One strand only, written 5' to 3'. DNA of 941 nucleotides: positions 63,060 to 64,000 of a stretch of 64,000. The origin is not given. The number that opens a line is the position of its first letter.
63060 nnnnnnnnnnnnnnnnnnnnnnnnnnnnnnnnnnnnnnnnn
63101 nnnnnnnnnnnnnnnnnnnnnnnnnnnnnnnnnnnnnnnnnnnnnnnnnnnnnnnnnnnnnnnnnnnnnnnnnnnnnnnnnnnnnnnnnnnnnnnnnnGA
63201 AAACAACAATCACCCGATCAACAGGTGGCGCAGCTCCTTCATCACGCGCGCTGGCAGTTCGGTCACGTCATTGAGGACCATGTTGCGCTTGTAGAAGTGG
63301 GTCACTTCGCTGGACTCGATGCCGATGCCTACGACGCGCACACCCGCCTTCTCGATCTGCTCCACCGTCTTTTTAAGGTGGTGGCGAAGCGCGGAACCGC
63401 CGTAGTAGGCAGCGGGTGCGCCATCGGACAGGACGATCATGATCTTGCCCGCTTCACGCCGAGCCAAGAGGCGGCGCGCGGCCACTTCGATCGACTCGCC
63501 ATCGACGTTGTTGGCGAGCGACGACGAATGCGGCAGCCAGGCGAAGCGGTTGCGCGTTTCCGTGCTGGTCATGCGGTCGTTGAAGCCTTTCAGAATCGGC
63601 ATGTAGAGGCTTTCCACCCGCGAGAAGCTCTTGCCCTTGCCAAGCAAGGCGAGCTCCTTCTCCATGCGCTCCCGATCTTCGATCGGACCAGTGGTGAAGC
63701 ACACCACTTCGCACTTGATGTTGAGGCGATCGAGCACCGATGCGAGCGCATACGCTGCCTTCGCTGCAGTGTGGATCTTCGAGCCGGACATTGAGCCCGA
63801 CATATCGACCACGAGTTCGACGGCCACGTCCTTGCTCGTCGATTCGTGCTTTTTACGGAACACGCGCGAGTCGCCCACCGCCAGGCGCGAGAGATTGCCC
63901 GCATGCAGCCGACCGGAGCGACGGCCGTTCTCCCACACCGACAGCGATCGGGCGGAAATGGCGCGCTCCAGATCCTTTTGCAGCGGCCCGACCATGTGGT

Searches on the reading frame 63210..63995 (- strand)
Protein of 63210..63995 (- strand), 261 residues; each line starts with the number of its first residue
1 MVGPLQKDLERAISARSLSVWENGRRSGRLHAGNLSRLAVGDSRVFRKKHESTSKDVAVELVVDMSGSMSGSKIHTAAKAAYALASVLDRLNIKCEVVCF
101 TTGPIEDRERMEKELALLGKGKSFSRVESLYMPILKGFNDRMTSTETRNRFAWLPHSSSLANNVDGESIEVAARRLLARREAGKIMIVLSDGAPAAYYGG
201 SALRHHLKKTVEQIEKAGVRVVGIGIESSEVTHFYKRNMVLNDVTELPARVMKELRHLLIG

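Call 4: search_protein_families(library=pfam, proteins=[window:63210-63995:-], max_evalue=1)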
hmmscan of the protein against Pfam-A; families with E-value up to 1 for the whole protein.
window:63210-63995:- (261 aa): 8 families
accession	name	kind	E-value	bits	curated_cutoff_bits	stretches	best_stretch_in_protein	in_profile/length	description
PF11775.14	CobT_C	-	1.4e-43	149.6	21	1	45-260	1-219/220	Cobalamin biosynthesis protein CobT VWA domain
PF00092.34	VWA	-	8.6e-07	29.8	23.8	1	172-232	88-145/174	von Willebrand factor type A domain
PF05762.20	VWA_CoxE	-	4.2e-05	23.5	26.4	1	52-102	52-98/222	VWA domain containing CoxE-like protein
PF13519.12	VWA_2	-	0.0037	18.3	27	1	61-102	3-47/107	von Willebrand factor type A domain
PF13911.12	AhpC-TSA_2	-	0.075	13.9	27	1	207-237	2-33/114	AhpC/TSA antioxidant enzyme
PF02863.23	Arg_repressor_C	-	0.12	12.7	25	1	60-98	3-40/68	Arginine repressor, C-terminal domain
PF25045.1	vWA_Ro60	-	0.14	12.5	27.7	1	61-103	4-49/165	Ro60 vWA domain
PF02625.21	XdhC_CoxI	-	0.41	11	24.3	0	178-212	20-54/68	XdhC and CoxI family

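Call 5: search_protein_families(library=phrogs, proteins=[window:63210-63995:-], max_evalue=0.1)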
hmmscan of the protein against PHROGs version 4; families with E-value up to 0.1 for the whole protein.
window:63210-63995:- (261 aa): 8 families
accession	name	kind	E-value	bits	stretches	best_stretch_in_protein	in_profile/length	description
phrog_1576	-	unknown function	2.5e-107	361.3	1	1-260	473-728/729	-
phrog_17276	-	moron, auxiliary metabolic gene and host takeover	7.6e-23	81.8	2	158-247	478-566/580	aerobic cobaltochelatase CobT subunit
phrog_26570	-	unknown function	4.3e-19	69.4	1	186-260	1-74/75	-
phrog_5298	-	moron, auxiliary metabolic gene and host takeover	9.7e-18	65.2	1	25-227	431-613/645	cobalamin biosynthesis protein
phrog_31592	-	unknown function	2.1e-06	27.9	1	44-103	202-257/378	-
phrog_23795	-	unknown function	0.0005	19.6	1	22-98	547-622/743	-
phrog_850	-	DNA, RNA and nucleotide metabolism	0.00056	19.9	1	61-114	286-336/476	RNA-binding protein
phrog_5359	-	unknown function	0.08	13.5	0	48-71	19-42/229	-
